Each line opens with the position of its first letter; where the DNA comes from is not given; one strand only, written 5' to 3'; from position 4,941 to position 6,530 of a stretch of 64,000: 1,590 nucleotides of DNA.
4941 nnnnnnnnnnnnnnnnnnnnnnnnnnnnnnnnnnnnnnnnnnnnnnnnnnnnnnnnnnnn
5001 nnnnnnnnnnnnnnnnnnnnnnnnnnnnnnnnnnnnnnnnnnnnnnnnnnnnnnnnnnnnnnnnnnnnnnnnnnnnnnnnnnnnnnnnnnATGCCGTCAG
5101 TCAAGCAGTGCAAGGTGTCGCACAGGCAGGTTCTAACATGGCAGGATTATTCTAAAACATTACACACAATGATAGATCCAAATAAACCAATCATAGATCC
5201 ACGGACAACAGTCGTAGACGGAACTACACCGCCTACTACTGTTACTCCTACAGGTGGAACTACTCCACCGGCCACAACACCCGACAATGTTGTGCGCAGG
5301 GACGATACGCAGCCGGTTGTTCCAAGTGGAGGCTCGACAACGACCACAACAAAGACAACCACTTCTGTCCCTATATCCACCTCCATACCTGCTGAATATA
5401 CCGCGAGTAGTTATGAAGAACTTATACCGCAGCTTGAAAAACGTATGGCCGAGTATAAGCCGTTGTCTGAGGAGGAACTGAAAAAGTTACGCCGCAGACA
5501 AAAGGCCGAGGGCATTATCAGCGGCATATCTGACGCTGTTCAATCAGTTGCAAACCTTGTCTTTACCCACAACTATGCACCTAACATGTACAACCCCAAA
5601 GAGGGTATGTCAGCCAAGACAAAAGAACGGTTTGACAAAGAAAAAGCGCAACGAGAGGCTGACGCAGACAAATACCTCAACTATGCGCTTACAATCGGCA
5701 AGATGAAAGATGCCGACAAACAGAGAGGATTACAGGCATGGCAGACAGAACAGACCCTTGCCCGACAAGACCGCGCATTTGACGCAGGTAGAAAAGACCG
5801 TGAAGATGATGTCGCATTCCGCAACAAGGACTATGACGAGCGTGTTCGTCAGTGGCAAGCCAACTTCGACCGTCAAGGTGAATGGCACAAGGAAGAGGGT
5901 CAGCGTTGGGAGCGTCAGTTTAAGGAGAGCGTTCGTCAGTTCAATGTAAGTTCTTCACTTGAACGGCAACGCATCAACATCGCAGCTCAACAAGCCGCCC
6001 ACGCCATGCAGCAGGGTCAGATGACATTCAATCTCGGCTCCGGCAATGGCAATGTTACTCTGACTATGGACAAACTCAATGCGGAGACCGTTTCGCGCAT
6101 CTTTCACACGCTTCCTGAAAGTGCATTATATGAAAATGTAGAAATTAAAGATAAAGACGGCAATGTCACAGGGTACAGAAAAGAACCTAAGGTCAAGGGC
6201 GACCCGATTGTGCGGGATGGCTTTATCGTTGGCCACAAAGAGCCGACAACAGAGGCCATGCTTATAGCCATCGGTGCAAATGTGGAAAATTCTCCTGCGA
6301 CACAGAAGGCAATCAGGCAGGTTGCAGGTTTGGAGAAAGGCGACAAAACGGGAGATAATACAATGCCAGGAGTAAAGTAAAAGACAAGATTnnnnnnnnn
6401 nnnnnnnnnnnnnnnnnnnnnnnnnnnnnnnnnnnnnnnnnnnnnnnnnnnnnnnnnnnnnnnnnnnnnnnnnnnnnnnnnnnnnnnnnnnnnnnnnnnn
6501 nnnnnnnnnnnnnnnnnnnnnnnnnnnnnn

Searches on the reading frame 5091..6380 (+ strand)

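Call 10: search_protein_families(library=pfam, proteins=[window:5091-6380:+], max_evalue=0.01)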
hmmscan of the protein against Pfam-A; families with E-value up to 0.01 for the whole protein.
window:5091-6380:+ (429 aa): 1 family
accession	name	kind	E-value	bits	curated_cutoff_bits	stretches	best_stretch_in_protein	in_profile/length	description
PF05058.17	ActA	-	0.0071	15.2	23.8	1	35-123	482-568/633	ActA Protein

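Call 89: search_protein_families(library=phrogs, proteins=[window:5091-6380:+], max_evalue=0.01)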
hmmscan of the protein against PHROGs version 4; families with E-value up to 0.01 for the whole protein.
window:5091-6380:+ (429 aa): 0 families
